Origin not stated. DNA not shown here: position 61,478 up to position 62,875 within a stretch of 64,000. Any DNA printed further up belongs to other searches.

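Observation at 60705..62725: SIR2_2-type protein with two small membrane proteins: candidate undescribed archaeal defence / abortive-infection module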

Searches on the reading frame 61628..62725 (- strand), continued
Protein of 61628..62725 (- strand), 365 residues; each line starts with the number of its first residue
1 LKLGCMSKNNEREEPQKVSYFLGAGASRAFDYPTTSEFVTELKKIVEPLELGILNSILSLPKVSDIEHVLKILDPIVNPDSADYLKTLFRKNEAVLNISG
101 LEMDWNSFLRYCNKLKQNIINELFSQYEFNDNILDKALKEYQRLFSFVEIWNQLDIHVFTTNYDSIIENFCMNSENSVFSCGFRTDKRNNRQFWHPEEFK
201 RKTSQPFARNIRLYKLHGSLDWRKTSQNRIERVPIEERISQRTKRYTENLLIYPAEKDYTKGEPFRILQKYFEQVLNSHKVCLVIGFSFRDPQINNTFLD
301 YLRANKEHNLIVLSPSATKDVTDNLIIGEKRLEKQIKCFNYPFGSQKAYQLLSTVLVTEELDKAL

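Call 20: find_encoding_contigs(protein=P0007, flank=6000, max_places=2)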
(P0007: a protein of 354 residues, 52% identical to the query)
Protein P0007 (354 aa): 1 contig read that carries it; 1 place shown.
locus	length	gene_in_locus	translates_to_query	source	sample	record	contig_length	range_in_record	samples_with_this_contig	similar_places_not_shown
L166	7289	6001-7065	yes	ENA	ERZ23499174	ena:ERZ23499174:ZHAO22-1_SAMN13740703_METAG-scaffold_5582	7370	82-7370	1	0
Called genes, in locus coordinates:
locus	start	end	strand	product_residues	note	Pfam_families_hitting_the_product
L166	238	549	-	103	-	-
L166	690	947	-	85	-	-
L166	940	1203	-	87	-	-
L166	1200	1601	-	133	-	-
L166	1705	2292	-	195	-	-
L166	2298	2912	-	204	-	-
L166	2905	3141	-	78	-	-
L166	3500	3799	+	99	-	-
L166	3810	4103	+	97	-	-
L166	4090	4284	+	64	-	-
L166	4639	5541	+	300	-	-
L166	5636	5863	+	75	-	-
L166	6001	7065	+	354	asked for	PF13289:SIR2_2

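Call 37: search_solved_structures(query=A1, max_evalue=1, show_alignments=2)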
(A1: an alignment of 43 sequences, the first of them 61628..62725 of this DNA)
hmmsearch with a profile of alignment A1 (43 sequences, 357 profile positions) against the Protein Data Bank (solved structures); distinct sequences matched with E-value up to 1: 20.
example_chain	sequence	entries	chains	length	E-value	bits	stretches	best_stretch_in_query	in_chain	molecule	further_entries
8j4u_A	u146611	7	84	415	6e-23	84.4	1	4-334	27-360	SIR2-like domain-containing protein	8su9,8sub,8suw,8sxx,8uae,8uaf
8yhx_G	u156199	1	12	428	8.8e-20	74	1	115-320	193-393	SIR2 family protein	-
8w9l_A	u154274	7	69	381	1.6e-19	73.1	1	127-298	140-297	SIR2-like domain-containing protein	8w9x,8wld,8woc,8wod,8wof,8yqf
9v0g_E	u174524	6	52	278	1.2e-05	27.5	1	144-173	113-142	NAD-dependent protein deacetylase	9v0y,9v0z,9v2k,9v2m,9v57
8jkz_A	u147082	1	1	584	3e-05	26.2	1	4-32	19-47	Sir2 superfamily protein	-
8jl0_A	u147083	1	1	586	3e-05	26.2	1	4-32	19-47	Sir2 superfamily protein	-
8in8_B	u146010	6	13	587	3e-05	26.2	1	4-32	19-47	Sir2 superfamily protein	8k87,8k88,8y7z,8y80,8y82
8zsf_D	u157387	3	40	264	6.2e-05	25.2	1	144-166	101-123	Sir2 family NAD-dependent protein deacetylase | KomC, SIR2 domain protein, NADase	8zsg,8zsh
8zsi_E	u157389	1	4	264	7.1e-05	25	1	144-166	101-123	Sir2 family NAD-dependent protein deacetylase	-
9xvc_H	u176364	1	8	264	7.3e-05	25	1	144-166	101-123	KomC(H146N), a SIR2-domain NADase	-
6lhx_A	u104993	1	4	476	0.0002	23.5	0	146-164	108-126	ThsA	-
9v12_i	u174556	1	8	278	0.00037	22.6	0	8-34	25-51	NAD-dependent protein deacetylase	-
7uxt_B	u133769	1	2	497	0.00042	22.5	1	113-164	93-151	USG protein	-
8wc0_A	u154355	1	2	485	0.00093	21.3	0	256-290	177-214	NAD(+) hydrolase ThsA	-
8bto_A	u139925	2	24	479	0.0048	19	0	269-290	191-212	NAD(+) hydrolase ThsA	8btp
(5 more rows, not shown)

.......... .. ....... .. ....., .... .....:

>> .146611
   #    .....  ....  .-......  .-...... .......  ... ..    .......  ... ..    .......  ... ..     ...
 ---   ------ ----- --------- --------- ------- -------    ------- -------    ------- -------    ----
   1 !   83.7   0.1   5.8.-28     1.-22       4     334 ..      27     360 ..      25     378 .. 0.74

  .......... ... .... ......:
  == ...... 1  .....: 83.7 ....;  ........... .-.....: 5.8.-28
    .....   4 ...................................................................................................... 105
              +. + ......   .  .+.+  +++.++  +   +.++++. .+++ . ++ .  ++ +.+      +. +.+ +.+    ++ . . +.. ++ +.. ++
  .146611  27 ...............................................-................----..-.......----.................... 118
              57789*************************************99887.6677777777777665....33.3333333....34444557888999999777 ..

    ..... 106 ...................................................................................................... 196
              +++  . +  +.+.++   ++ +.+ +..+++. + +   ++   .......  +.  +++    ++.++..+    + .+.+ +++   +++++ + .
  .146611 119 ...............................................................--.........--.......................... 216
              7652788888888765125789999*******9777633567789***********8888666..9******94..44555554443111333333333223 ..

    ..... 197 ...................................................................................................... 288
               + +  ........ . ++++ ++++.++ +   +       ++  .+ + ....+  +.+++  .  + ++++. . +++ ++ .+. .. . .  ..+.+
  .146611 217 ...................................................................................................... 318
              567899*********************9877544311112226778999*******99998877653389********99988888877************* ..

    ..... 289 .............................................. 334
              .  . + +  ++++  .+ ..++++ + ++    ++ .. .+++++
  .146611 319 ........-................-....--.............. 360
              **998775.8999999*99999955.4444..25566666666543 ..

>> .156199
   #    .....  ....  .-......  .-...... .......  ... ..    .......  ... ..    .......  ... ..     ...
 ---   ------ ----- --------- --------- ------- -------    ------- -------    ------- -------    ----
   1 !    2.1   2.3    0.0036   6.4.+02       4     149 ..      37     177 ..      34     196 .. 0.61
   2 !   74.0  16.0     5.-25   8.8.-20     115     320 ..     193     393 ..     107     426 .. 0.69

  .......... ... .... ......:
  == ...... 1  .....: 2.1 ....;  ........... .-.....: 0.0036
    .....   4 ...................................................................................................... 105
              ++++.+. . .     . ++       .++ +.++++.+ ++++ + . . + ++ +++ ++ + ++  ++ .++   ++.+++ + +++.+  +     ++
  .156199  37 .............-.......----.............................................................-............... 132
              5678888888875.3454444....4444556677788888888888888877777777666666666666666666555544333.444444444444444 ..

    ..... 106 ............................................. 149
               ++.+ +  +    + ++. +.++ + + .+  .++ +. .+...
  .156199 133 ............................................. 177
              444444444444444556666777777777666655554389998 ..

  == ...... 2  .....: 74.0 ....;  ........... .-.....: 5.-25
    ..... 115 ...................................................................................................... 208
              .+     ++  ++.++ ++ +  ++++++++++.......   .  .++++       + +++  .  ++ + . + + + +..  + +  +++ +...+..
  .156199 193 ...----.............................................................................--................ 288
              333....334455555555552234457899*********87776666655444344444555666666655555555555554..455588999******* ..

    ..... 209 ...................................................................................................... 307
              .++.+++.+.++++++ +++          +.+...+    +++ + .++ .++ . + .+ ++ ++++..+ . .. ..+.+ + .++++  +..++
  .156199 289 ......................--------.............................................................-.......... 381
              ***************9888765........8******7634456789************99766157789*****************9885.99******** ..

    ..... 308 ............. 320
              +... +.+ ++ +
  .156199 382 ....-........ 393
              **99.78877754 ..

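Call 60: search_protein_families(library=pfam, proteins=[L164:7485-7868:-, L164:6916-7488:-, L164:6407-6916:-, L164:6052-6300:-, L164:5448-6050:-, L164:3928-5106:+], max_evalue=0.05)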
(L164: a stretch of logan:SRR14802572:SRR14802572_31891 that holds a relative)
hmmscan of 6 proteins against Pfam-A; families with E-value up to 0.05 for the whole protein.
L164:7485-7868:- (127 aa): 0 families

L164:6916-7488:- (190 aa): 0 families

L164:6407-6916:- (169 aa): 0 families

L164:6052-6300:- (82 aa): 2 families
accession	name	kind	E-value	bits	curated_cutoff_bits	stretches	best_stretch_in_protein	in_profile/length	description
PF15801.11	zf-C6H2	-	0.0094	16.5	30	1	15-39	14-35/47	zf-MYND-like zinc finger, mRNA-binding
PF23475.1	zf-Tbcl_FmdE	-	0.024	14.5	23.2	1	10-23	4-17/35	FmdE treble clef zinc finger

L164:5448-6050:- (200 aa): 1 family
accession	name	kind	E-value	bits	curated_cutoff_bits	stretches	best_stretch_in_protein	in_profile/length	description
PF17026.10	zf-RRPl_C4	-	0.038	14.6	28.9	0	173-198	4-29/108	Putative ribonucleoprotein zinc-finger pf C4 type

L164:3928-5106:+ (392 aa): 7 families
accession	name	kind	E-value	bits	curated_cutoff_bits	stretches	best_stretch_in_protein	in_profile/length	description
PF00589.27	Phage_integrase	-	1.9e-08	34.7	27.1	1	120-269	11-155/172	Phage integrase family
PF02899.23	Phage_int_SAM_1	-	1.2e-05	25.9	22.3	0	5-36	2-35/83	Phage integrase, N-terminal SAM-like domain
PF13495.12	Phage_int_SAM_4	-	9.1e-05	23.2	27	1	15-96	14-78/85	Phage integrase, N-terminal SAM-like domain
PF13102.12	Phage_int_SAM_5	-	0.0042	17.9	22.3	1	7-89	6-75/98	Phage integrase SAM-like domain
PF16800.11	Endopep_inhib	-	0.0081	16.6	29.9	1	279-374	4-104/150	IseA DL-endopeptidase inhibitor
PF24070.1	T4_MRH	-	0.027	14.8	24.4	0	300-368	13-80/144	T4 MRH-like protein family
PF12631.12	MnmE_helical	-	0.039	14.5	40.1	0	263-341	128-203/211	MnmE helical domain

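Call 66: search_dna_similar(query=window:61628-62725:-, collection=phages, mode=protein, max_evalue=0.001, max_rows=15)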
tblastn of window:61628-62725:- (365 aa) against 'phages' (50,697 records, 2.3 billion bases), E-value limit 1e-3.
Records with a match: 1; places in all: 1; records where one place covers at least 80% of the query: 0.
Best place of each record, by identity: <60% 1.
By first word of the organism name: Bacteriophage 1.
By host as written in the record: - 1.
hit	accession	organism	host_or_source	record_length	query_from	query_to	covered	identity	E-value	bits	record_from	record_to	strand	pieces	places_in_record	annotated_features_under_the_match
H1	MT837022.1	Bacteriophage sp.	human fecal samples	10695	158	332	48%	25.3%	9e-5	50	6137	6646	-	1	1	record has no annotation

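Call 70: search_protein_families(library=pfam, alignment_id=A4, max_evalue=0.0001)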
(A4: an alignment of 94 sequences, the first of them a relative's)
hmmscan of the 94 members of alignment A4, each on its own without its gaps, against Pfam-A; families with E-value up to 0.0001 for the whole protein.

A. member 1, L165:1654-2643:- (330 aa): 0 families

B. families by the number of members that match (of 94 scanned): 71 families (the first 25 are shown)
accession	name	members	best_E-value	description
PF01844.29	HNH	3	1.2e-14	HNH endonuclease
PF13424.12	TPR_12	2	2.4e-32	Tetratricopeptide repeat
PF00515.34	TPR_1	2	5.1e-25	Tetratricopeptide repeat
PF07719.23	TPR_2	2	9e-19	Tetratricopeptide repeat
PF14279.12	HNH_5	2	6.8e-16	HNH endonuclease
PF13181.12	TPR_8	2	4.1e-15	Tetratricopeptide repeat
PF13428.12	TPR_14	2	4.7e-09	Tetratricopeptide repeat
PF14559.12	TPR_19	2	2.6e-08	Tetratricopeptide repeat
PF13240.11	Zn_Ribbon_1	2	6.2e-07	zinc-ribbon domain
PF13384.12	HTH_23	2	8.4e-07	Homeodomain-like domain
PF13401.12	AAA_22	2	9.7e-07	AAA domain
PF13191.12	AAA_16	2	1.4e-06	AAA ATPase domain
PF07969.17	Amidohydro_3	1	1.5e-89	Amidohydrolase family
PF00501.34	AMP-binding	1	7.6e-86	AMP-binding enzyme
PF03190.21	Thioredox_DsbH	1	1.4e-77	Protein of unknown function, DUF255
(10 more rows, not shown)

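Call 71: search_protein_families(library=padloc, alignment_id=A4, max_evalue=0.00001)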
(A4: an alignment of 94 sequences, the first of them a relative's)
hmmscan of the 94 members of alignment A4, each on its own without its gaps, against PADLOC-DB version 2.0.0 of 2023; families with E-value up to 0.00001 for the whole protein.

A. member 1, L165:1654-2643:- (330 aa): 0 families

B. families by the number of members that match (of 94 scanned): 31 families (the first 25 are shown)
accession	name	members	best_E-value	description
PDLC04140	mad8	2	3e-07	mads_8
PDLC05004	PDC-S35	1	3.2e-54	-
PDLC05005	PDC-S35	1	6.2e-51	-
PDLC05007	PDC-S35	1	1.1e-49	-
PDLC05006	PDC-S35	1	2.2e-45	-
PDLC05003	PDC-S35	1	1e-42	-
PDLC01169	TPR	1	3.5e-18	TPR repeats containing protein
PDLC03969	TmtA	1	1.8e-16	-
PDLC02371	PycTIR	1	1.5e-14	-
PDLC00731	Effector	1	2e-13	TIR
PDLC00733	Effector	1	2.9e-13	TIR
PDLC03964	TmtA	1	3.8e-11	-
PDLC01097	C3a214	1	2.1e-09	GlgB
PDLC00729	Effector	1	2.4e-09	TIR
PDLC00732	Effector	1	5.9e-09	TIR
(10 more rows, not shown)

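Call 80: search_protein_families(library=pfam, proteins=[L082:4784-5527:+, L082:3684-4226:+, L082:4229-4771:+, L082:3353-3691:+, L165:1651-2643:-], max_evalue=0.01)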
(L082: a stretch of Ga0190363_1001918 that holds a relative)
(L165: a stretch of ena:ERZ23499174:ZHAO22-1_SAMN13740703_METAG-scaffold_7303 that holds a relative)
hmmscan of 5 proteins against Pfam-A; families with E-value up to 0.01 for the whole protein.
L082:4784-5527:+ (247 aa): 5 families
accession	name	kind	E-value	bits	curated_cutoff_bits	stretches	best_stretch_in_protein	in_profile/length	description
PF06009.19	Laminin_II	-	0.00065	20.2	33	1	111-209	6-111/138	Laminin Domain II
PF13851.11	GAS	-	0.0015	18.4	32.3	1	110-205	28-126/200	Growth-arrest specific micro-tubule binding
PF24627.1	PUMA_CC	-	0.0035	17.7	30.1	1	112-180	5-73/74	PUMA coiled-coil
PF16526.10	CLZ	-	0.0073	17.1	26.7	1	96-152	6-61/71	C-terminal leucine zipper domain of cyclic nucleotide-gated channels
PF05266.19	DUF724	-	0.0095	16.3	38.4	1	100-176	108-184/188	Protein of unknown function (DUF724)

L082:3684-4226:+ (180 aa): 1 family
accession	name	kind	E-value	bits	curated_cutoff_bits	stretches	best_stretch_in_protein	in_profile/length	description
PF22037.2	PSD13_N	-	0.0028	18.2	27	1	55-131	102-177/224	PSD13 N-terminal repeats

L082:4229-4771:+ (180 aa): 0 families

L082:3353-3691:+ (112 aa): 0 families

L165:1651-2643:- (330 aa): 0 families

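Call 81: find_encoding_contigs(protein=P0016, flank=10000, max_places=2)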
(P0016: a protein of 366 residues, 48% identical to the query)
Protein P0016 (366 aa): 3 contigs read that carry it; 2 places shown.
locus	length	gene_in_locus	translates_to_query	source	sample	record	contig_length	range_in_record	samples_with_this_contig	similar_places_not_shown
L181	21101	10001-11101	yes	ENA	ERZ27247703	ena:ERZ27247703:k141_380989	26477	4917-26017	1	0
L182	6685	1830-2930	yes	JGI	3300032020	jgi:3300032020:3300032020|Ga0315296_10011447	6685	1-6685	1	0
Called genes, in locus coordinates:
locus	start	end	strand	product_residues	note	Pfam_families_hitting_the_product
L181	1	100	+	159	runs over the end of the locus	PF02525:Flavodoxin_2 (weak), PF03358:FMN_red, PF12641:Flavodoxin_3 (weak), PF12724:Flavodoxin_5, PF00258:Flavodoxin_1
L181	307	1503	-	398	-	PF07934:OGG_N, PF00730:HhH-GPD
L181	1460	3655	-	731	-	PF00009:GTP_EFTU, PF22042:EF-G_D2, PF03144:GTP_EFTU_D2, PF14492:EFG_III, PF03764:EFG_IV, PF00679:EFG_C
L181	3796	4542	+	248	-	PF01163:RIO1 (weak)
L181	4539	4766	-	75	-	-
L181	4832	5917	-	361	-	PF06849:DUF1246, PF06973:DUF1297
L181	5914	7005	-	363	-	PF06849:DUF1246, PF06973:DUF1297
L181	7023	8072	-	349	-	PF01259:SAICAR_synt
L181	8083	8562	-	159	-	PF00731:AIRC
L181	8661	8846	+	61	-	-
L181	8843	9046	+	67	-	-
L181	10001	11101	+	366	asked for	PF13289:SIR2_2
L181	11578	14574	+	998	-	PF00128:Alpha-amylase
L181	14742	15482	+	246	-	PF01261:AP_endonuc_2 (weak)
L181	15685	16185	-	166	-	PF15956:DUF4760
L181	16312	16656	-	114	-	-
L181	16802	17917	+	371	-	PF01266:DAO, PF07992:Pyr_redox_2 (faint), PF13450:NAD_binding_8 (weak)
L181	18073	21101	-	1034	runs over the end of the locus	PF00989:PAS, PF08448:PAS_4, PF13188:PAS_8, PF13426:PAS_9, PF00989:PAS, PF13188:PAS_8, PF13426:PAS_9, PF01590:GAF, +7 more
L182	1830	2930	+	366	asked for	PF13289:SIR2_2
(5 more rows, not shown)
